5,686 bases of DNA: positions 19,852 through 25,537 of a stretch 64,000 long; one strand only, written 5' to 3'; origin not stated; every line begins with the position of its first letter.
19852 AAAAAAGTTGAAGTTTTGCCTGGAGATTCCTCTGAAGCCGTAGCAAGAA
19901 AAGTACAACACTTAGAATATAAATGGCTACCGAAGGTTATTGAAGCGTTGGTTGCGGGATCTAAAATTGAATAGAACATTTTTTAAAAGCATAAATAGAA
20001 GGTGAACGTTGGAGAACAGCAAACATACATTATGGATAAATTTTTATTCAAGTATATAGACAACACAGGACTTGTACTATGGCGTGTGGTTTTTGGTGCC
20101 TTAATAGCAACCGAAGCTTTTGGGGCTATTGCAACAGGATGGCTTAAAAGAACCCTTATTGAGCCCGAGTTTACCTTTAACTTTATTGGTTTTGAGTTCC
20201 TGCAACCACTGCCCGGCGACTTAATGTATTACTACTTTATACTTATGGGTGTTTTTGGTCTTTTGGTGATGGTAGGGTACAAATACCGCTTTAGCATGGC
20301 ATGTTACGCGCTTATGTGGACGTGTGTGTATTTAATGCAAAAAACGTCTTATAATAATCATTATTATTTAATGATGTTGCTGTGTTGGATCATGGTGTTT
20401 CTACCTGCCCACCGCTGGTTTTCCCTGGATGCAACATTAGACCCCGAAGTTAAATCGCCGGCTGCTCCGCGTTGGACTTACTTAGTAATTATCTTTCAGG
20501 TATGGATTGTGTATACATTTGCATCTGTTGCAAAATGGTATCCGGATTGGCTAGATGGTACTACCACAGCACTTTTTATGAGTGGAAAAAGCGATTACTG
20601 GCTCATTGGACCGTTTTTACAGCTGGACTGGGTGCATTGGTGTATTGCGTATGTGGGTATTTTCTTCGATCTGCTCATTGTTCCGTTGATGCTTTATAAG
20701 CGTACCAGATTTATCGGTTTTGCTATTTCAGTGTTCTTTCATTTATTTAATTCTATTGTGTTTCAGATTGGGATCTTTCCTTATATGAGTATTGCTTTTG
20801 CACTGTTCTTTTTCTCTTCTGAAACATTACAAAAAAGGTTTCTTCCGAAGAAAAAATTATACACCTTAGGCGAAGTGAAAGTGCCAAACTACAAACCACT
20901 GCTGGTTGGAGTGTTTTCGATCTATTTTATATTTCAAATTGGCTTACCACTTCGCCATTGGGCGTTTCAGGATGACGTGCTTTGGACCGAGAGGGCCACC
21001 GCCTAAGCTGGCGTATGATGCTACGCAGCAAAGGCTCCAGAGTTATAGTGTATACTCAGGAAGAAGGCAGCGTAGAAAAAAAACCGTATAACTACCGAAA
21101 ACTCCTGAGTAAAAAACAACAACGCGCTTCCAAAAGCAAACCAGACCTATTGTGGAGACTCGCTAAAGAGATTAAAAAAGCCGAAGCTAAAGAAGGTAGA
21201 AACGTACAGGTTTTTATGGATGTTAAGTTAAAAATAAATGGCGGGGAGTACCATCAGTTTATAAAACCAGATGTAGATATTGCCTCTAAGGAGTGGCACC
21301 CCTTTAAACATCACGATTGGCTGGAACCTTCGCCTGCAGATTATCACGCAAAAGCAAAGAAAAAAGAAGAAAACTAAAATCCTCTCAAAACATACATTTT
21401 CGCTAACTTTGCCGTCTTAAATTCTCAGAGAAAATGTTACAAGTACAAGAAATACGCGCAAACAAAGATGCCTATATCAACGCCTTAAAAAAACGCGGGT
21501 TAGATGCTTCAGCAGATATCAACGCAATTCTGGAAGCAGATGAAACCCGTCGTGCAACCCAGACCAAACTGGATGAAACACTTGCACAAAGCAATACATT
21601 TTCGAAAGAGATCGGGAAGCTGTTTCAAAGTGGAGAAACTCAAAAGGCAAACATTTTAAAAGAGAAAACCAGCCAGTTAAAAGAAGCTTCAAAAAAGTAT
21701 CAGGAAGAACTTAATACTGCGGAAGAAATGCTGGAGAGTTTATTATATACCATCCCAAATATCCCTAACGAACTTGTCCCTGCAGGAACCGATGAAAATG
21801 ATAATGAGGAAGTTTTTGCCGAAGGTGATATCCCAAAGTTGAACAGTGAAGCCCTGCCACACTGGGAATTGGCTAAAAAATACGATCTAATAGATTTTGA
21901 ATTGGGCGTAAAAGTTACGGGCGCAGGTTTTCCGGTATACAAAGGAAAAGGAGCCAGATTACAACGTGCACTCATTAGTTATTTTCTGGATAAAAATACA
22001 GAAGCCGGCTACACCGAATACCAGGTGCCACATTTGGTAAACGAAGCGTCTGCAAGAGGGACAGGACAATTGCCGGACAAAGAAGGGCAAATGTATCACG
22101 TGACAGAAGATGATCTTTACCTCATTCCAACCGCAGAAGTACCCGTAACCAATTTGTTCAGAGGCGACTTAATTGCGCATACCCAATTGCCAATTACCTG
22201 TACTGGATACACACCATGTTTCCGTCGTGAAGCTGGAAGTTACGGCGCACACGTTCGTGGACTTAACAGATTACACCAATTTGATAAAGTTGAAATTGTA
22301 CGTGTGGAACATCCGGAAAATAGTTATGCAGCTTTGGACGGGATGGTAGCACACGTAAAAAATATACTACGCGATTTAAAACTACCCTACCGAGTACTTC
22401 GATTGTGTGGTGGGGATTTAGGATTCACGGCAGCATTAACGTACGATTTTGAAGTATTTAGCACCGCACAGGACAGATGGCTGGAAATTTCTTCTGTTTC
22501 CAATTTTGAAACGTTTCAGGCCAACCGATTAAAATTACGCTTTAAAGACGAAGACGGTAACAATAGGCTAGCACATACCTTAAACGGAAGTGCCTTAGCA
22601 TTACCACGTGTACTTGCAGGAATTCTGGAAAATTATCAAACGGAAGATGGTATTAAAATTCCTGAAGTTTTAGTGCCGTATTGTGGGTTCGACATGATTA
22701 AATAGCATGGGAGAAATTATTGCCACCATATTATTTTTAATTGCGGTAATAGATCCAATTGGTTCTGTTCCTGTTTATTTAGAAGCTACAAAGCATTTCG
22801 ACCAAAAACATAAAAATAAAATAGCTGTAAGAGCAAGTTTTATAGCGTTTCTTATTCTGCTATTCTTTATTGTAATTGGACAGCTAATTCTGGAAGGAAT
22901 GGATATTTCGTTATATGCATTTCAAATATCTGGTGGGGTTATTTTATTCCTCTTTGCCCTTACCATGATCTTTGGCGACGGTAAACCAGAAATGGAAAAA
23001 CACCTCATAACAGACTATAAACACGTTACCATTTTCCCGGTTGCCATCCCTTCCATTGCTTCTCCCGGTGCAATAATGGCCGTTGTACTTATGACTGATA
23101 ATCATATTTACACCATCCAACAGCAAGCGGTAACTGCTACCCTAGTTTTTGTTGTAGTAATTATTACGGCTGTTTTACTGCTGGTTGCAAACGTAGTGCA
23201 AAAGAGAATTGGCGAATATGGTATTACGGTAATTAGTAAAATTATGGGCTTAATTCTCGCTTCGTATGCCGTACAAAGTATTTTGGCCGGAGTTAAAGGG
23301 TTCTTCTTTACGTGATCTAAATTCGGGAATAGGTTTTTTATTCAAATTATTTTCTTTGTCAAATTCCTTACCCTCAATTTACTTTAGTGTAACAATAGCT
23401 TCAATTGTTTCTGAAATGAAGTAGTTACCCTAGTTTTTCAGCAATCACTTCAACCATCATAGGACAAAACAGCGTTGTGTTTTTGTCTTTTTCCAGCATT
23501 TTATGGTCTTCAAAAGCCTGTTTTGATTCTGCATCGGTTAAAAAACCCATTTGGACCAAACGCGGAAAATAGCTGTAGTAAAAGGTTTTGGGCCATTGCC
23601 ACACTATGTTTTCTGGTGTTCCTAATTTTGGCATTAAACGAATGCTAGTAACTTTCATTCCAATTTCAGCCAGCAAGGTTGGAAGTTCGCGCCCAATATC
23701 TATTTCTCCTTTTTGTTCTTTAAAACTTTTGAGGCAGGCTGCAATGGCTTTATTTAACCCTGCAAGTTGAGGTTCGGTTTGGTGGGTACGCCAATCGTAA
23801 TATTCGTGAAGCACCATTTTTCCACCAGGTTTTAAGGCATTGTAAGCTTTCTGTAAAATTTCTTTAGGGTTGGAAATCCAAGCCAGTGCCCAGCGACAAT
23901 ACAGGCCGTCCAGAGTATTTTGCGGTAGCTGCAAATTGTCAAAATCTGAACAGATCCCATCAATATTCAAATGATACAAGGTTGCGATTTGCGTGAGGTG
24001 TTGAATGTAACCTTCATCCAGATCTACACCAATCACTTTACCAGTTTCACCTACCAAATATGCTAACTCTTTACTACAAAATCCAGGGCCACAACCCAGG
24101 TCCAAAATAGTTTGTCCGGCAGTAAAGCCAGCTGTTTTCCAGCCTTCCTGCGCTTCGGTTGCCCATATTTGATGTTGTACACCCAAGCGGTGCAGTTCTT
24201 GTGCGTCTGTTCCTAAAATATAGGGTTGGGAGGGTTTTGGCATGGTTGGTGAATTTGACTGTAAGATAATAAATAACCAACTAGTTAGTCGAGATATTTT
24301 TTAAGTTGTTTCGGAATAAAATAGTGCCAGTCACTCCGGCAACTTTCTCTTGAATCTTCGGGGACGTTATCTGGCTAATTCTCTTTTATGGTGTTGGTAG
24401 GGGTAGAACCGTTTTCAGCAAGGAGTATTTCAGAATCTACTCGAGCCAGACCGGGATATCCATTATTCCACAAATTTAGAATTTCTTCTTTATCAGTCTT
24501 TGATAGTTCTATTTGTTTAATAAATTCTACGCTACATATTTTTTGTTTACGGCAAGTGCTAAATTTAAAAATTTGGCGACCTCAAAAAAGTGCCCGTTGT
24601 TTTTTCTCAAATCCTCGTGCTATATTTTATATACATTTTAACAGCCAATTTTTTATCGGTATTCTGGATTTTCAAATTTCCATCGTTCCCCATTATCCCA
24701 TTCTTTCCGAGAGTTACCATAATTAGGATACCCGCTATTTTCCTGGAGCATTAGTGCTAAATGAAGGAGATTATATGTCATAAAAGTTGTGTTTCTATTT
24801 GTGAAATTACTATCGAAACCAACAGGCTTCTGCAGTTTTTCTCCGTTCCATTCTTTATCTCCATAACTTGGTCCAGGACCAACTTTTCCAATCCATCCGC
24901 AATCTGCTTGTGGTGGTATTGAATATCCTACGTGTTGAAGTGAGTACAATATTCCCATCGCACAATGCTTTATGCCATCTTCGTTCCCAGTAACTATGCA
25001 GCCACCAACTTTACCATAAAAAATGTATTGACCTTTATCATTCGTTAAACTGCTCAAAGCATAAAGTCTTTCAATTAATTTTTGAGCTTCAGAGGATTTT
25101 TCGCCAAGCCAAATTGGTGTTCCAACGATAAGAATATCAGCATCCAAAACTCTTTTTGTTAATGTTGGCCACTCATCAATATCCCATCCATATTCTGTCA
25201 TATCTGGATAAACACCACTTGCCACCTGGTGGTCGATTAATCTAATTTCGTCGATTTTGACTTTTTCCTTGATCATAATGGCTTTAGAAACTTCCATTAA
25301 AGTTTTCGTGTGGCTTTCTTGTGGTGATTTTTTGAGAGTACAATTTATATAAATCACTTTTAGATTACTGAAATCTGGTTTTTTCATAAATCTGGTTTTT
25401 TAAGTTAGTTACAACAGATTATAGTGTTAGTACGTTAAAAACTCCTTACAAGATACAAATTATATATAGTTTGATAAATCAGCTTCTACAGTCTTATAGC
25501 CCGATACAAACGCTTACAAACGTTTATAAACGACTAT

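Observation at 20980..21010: HTTM-domain gene split by a 1-nt frameshift exactly at the conserved WTEEGHR motif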

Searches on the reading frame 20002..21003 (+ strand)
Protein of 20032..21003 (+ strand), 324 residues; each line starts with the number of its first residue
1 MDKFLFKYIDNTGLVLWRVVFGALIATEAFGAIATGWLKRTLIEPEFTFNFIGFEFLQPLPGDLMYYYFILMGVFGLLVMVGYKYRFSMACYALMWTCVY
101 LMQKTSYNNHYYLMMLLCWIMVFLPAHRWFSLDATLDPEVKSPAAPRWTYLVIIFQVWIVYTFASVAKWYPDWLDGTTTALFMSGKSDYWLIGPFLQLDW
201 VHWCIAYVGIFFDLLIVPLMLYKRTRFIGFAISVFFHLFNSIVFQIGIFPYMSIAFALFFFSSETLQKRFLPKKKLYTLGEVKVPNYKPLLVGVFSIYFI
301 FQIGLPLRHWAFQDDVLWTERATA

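Call 4: search_protein_families(library=pfam, proteins=[window:20032-21003:+], max_evalue=0.01)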
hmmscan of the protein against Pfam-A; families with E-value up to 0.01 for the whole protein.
seq(324 aa): 2 families
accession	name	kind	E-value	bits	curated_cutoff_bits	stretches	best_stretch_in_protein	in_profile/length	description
PF05090.19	HTTM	-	4.5e-74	249.7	27.7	1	6-263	1-257/259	HTTM domain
PF22777.1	VKGC_lumenal_dom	-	3.1e-06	27.6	27.7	1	288-321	2-35/152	Vitamin K-dependent gamma-carboxylase, lumenal domain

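Call 6: find_encoding_contigs(protein=window:20032-21003:+, flank=3000, max_places=6)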
Protein seq(324 aa) (324 aa): no gene with exactly this product is on record in the collection.

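Call 17: find_encoding_contigs(protein=P0136, flank=5000, max_places=6)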
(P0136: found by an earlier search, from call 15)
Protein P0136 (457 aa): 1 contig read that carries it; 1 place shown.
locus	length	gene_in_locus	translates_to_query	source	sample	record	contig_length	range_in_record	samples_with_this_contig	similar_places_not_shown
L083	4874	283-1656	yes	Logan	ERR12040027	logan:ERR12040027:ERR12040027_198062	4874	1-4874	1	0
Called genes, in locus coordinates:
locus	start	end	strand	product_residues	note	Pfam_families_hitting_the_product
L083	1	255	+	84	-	?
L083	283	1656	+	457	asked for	PF05090:HTTM, PF22777:VKGC_lumenal_dom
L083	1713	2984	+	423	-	PF02403:Seryl_tRNA_N, PF00587:tRNA-synt_2b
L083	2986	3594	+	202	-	PF01914:MarC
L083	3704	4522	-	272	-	PF01209:Ubie_methyltran, PF13489:Methyltransf_23, PF01728:FtsJ (weak), PF13847:Methyltransf_31, PF08241:Methyltransf_11, PF08242:Methyltransf_12, PF13649:Methyltransf_25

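Call 18: find_encoding_contigs(protein=P0135, flank=3000, max_places=6)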
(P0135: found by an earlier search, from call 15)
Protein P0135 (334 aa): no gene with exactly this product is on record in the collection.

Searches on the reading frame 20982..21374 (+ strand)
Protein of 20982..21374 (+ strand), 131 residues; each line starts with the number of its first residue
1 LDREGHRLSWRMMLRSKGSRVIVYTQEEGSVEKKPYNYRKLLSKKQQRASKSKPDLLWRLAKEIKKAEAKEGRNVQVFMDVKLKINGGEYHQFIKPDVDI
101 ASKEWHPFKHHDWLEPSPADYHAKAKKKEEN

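Call 4: search_protein_families(library=pfam, proteins=[window:20982-21374:+], max_evalue=0.01)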
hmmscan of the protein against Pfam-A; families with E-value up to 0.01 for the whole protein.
seq(131 aa): 1 family
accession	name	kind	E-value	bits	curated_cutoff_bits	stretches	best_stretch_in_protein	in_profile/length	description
PF22777.1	VKGC_lumenal_dom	-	5.8e-27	94.9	27.7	1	4-118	35-150/152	Vitamin K-dependent gamma-carboxylase, lumenal domain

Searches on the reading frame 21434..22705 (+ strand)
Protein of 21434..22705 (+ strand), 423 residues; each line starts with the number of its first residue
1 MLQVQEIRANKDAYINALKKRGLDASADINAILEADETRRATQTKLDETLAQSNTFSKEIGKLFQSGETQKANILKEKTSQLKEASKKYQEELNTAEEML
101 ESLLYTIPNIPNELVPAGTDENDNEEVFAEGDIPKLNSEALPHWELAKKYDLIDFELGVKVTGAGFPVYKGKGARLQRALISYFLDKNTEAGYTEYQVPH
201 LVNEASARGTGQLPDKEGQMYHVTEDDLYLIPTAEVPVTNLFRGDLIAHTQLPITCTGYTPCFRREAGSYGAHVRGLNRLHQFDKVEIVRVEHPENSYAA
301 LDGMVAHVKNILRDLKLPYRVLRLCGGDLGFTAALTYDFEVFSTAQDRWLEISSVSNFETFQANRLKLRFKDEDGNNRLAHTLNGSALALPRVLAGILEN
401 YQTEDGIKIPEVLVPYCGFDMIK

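Call 15: list_cluster_members(proteins=[P0001, P0002, window:20002-21003:+, window:20982-21374:+, window:21015-21374:+, window:21018-21374:+, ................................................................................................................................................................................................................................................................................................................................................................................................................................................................, window:21434-22705:+, window:22707-23315:+, window:19372-19974:+])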
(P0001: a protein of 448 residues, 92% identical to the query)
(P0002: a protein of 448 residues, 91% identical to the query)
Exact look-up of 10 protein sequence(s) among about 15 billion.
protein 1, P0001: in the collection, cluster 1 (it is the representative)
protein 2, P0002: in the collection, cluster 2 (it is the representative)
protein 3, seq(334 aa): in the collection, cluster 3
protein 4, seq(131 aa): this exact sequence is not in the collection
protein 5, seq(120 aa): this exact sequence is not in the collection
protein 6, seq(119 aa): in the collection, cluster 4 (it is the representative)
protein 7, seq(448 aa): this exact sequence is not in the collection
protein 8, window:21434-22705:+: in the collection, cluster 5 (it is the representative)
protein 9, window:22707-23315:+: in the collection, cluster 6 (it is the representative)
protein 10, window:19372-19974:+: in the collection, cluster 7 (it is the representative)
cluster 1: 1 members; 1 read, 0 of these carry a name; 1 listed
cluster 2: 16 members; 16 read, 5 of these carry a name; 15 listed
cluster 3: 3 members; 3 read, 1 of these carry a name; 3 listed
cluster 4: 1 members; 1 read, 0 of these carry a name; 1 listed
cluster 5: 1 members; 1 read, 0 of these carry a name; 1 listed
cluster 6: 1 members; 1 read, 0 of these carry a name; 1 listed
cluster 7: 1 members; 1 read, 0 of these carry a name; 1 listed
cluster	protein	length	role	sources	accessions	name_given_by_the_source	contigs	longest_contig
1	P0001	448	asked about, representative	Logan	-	-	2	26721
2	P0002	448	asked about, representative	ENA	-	-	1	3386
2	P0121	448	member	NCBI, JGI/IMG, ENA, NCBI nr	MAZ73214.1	MAG: hypothetical protein CMC70_08690 [Flavobacteriaceae bacterium] | hypothetical protein [Flavobacteriaceae bacterium]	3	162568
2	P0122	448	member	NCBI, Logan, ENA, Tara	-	strand:+ start:3928 stop:5274 length:1347 start_codon:yes stop_codon:yes ...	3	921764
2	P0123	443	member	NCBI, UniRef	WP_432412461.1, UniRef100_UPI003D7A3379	HTTM domain-containing protein [Rasiella sp. SM2506] | HTTM domain-containing protein n=1 Tax=Rasiella sp. SM2506 TaxID=3423914 ...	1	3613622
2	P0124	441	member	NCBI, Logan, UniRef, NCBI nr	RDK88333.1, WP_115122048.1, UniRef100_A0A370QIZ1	HTTM domain-containing protein [Marinirhabdus gelatinilytica] | Vitamin K-dependent gamma-carboxylase-like protein n=1 Tax=Marinirhabdus gelatinilytica ...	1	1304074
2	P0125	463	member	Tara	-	strand:+ start:36032 stop:37423 length:1392 start_codon:yes stop_codon:yes ...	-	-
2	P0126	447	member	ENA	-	-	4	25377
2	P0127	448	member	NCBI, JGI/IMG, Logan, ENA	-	-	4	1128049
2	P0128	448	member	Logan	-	-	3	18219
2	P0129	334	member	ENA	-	-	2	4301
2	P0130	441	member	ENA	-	-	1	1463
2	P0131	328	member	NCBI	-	-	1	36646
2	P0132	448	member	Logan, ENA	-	-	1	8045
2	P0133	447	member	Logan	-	-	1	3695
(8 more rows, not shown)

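Call 20: find_encoding_contigs(protein=window:21434-22705:+, flank=3000, max_places=10)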
Protein window:21434-22705:+ (423 aa): 1 contig read that carries it; 1 place shown.
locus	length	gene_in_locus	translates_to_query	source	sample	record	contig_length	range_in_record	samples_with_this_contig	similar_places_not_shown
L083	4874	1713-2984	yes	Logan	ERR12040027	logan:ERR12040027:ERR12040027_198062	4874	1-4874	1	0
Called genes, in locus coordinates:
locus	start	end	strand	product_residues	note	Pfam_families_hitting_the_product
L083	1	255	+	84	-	?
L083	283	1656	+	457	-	PF05090:HTTM, PF22777:VKGC_lumenal_dom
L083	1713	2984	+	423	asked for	PF02403:Seryl_tRNA_N, PF00587:tRNA-synt_2b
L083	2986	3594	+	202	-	PF01914:MarC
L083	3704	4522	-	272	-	PF01209:Ubie_methyltran, PF13489:Methyltransf_23, PF01728:FtsJ (weak), PF13847:Methyltransf_31, PF08241:Methyltransf_11, PF08242:Methyltransf_12, PF13649:Methyltransf_25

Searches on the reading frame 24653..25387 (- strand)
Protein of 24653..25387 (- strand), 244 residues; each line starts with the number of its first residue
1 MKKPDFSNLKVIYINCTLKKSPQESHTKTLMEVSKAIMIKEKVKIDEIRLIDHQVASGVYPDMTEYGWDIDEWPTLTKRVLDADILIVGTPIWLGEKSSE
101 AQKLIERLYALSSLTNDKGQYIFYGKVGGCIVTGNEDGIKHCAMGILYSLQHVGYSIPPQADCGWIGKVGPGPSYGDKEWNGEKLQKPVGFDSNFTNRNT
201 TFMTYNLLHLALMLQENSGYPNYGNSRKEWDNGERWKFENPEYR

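Call 64: find_encoding_contigs(protein=window:24653-25387:-, flank=10000, max_places=5)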
Protein window:24653-25387:- (244 aa): no gene with exactly this product is on record in the collection.
